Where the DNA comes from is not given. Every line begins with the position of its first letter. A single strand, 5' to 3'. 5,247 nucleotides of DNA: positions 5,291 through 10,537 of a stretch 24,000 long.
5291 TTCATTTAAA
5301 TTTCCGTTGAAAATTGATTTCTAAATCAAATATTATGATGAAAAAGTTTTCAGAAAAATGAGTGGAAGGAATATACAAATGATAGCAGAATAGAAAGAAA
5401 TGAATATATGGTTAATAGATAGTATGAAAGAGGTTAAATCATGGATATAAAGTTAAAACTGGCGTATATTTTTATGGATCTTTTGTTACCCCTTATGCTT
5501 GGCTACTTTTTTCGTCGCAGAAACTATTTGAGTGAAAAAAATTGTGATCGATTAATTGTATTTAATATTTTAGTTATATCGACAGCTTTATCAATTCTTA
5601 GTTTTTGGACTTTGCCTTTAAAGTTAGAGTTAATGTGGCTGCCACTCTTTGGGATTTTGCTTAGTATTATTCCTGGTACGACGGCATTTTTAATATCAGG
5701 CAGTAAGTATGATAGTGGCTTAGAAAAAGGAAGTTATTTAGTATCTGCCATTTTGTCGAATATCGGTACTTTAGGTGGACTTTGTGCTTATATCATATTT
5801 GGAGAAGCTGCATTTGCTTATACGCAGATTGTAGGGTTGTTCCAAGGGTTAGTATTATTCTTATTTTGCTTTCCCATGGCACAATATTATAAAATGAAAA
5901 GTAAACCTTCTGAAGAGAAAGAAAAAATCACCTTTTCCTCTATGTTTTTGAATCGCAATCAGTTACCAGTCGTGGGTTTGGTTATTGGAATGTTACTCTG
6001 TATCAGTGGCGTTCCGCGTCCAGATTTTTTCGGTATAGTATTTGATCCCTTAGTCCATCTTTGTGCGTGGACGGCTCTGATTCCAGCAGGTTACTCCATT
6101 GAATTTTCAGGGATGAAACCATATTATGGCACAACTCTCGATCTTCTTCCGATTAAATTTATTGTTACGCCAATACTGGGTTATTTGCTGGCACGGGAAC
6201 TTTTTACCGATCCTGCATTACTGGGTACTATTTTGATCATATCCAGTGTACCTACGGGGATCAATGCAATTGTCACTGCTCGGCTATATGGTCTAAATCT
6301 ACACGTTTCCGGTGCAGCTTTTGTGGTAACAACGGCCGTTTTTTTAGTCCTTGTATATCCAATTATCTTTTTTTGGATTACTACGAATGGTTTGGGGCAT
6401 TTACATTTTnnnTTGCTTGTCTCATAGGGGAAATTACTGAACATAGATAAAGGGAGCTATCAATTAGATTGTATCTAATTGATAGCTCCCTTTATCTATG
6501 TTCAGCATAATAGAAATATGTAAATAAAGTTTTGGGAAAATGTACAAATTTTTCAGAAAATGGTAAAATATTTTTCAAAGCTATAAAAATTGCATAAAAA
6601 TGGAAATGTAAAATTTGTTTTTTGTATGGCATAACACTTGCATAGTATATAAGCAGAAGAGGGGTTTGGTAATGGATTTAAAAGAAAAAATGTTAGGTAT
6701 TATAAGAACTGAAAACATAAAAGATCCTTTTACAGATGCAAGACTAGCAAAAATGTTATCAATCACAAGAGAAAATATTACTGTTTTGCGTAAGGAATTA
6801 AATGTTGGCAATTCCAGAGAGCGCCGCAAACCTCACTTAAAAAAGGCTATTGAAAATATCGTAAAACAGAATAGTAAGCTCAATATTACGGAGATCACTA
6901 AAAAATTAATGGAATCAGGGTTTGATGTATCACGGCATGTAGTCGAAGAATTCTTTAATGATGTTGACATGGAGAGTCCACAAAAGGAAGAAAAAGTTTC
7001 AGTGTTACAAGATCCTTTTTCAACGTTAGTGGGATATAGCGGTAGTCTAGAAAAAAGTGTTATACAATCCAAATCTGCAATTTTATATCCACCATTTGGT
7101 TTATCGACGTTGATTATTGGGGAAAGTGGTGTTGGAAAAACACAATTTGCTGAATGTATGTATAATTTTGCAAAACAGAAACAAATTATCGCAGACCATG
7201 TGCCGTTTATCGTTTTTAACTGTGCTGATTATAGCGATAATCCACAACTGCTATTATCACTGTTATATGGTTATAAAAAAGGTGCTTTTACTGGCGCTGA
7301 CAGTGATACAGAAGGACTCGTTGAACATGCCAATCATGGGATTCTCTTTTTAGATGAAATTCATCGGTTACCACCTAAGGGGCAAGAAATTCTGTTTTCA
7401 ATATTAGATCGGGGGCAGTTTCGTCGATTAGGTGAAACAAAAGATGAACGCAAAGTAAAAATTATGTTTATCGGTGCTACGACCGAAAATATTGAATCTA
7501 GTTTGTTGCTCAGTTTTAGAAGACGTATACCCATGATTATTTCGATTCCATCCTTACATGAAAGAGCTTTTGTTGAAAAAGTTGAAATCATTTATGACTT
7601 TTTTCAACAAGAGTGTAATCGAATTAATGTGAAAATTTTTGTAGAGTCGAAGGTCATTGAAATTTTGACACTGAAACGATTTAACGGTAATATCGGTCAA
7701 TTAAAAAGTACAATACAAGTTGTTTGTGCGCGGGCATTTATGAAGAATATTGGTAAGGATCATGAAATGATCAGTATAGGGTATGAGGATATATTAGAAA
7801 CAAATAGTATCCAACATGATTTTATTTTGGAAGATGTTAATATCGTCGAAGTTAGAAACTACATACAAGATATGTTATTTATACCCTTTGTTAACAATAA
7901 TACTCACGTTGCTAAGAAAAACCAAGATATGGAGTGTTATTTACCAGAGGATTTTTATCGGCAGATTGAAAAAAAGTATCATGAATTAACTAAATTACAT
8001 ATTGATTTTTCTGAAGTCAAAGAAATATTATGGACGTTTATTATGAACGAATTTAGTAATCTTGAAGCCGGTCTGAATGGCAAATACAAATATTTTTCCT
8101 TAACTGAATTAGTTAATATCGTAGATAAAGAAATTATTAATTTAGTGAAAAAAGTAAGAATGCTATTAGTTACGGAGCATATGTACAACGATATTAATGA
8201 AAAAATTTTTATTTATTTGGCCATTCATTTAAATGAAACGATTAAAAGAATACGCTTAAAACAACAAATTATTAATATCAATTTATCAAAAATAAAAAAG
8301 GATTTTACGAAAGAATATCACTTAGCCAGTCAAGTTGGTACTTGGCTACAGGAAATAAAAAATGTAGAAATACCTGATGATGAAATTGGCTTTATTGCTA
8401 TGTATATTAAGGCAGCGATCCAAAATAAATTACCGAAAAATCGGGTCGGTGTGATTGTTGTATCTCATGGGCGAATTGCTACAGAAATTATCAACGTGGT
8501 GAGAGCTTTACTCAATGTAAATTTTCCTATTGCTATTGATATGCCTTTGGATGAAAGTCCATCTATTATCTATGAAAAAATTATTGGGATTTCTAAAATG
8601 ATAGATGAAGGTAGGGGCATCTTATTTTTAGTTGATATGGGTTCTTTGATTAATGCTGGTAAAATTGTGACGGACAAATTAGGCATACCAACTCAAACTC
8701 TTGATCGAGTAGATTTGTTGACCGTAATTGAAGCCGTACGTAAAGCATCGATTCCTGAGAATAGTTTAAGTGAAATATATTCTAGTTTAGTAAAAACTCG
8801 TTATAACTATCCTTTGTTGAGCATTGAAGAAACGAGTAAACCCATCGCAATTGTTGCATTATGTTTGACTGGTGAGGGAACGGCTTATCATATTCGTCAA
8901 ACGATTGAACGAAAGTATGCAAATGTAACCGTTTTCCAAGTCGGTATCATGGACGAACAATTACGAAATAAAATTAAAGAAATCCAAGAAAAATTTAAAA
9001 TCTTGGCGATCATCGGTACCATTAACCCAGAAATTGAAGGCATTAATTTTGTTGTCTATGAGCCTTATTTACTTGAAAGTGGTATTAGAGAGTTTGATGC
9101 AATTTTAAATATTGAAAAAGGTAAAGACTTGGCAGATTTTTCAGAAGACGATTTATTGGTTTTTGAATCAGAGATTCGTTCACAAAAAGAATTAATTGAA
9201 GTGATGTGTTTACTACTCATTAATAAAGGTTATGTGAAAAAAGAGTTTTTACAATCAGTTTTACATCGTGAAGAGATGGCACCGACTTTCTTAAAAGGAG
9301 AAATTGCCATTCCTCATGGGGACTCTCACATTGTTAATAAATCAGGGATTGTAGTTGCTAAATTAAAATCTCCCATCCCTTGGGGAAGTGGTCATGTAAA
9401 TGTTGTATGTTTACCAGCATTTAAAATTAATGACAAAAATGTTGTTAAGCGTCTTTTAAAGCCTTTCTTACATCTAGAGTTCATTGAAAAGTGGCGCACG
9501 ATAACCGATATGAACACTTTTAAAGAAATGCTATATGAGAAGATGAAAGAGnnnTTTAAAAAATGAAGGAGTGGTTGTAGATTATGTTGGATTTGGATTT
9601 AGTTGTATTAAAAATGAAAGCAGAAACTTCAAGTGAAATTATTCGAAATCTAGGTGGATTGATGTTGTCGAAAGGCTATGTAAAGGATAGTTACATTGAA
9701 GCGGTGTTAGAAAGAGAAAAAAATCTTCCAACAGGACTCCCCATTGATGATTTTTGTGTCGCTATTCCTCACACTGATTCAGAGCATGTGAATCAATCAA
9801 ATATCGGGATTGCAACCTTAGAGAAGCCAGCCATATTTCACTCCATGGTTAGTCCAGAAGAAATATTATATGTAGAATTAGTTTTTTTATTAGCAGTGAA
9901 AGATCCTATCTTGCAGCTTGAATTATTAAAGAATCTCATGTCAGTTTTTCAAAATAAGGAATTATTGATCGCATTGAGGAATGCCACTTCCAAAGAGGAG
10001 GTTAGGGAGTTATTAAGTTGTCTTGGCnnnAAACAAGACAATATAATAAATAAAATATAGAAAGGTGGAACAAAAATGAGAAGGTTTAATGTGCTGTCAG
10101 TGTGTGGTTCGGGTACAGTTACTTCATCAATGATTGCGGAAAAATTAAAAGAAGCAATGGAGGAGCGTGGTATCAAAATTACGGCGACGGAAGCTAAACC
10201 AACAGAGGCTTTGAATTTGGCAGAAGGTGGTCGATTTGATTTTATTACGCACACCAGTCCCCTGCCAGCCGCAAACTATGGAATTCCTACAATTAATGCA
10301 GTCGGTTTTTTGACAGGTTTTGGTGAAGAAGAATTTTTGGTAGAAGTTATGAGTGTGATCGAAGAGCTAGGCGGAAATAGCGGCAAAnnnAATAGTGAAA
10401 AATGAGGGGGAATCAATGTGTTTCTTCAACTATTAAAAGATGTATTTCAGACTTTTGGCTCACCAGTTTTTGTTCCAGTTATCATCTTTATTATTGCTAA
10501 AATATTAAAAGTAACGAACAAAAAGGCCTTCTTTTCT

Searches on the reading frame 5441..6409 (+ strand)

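Call 16: search_protein_families(library=pfam, proteins=[window:5441-6409:+], max_evalue=0.0001)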
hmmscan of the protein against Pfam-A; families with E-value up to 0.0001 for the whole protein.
window:5441-6409:+ (323 aa): 1 family
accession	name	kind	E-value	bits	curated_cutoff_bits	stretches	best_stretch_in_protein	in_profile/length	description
PF03547.23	Mem_trans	-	1.2e-09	37.7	25.7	1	16-305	11-339/343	Membrane transport protein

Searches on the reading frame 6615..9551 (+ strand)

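Call 16: search_protein_families(library=pfam, proteins=[window:6615-9551:+], max_evalue=0.0001)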
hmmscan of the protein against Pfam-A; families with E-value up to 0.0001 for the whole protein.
window:6615-9551:+ (979 aa): 8 families
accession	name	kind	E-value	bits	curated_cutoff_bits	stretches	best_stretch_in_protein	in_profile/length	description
PF00158.32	Sigma54_activat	-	1.2e-38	132.8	20.2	1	143-298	6-150/168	Sigma-54 interaction domain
PF00359.27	PTS_EIIA_2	-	6.1e-26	91.6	27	1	845-975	5-143/144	Phosphoenolpyruvate-dependent sugar phosphotransferase system, EIIA 2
PF00874.25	PRD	-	1.7e-15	57.5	23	1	520-600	8-89/90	PRD domain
PF07724.20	AAA_2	-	2.4e-08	34.7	27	1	164-283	5-117/166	AAA domain (Cdc48 subfamily)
PF03610.21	EIIA-man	-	3.2e-08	34.1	21.4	1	612-716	1-106/116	PTS system fructose IIA component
PF07728.20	AAA_5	-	4.9e-08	33.5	22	1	165-304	2-138/139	AAA domain (dynein-related subfamily)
PF00004.35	AAA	-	5.1e-08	33.9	21.2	1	166-309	2-127/131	ATPase family associated with various cellular activities (AAA)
PF13401.12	AAA_22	-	8.3e-07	29.8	27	1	164-288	7-123/130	AAA domain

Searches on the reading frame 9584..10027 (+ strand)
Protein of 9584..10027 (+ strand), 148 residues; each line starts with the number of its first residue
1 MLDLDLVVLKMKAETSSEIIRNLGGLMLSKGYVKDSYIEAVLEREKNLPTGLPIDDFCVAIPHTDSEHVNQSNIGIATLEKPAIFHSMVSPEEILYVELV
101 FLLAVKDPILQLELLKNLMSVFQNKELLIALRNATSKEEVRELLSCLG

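Call 16: search_protein_families(library=pfam, proteins=[window:9584-10027:+], max_evalue=0.0001)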
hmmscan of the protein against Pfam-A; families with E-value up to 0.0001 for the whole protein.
window:9584-10027:+ (148 aa): 1 family
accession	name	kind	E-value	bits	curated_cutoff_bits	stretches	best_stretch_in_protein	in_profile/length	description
PF00359.27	PTS_EIIA_2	-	1.6e-31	109.7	27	1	2-145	3-142/144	Phosphoenolpyruvate-dependent sugar phosphotransferase system, EIIA 2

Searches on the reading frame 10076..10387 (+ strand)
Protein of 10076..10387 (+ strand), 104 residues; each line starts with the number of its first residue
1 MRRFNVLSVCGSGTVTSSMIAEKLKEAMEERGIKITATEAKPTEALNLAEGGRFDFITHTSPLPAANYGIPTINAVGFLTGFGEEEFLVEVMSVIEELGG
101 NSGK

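Call 16: search_protein_families(library=pfam, proteins=[window:10076-10387:+], max_evalue=0.0001)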
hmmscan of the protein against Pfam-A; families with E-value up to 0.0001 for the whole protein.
window:10076-10387:+ (104 aa): 1 family
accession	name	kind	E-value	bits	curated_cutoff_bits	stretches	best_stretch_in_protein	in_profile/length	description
PF02302.22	PTS_IIB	-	5.2e-08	33.9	23.6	1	6-64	2-58/90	PTS system, Lactose/Cellobiose specific IIB subunit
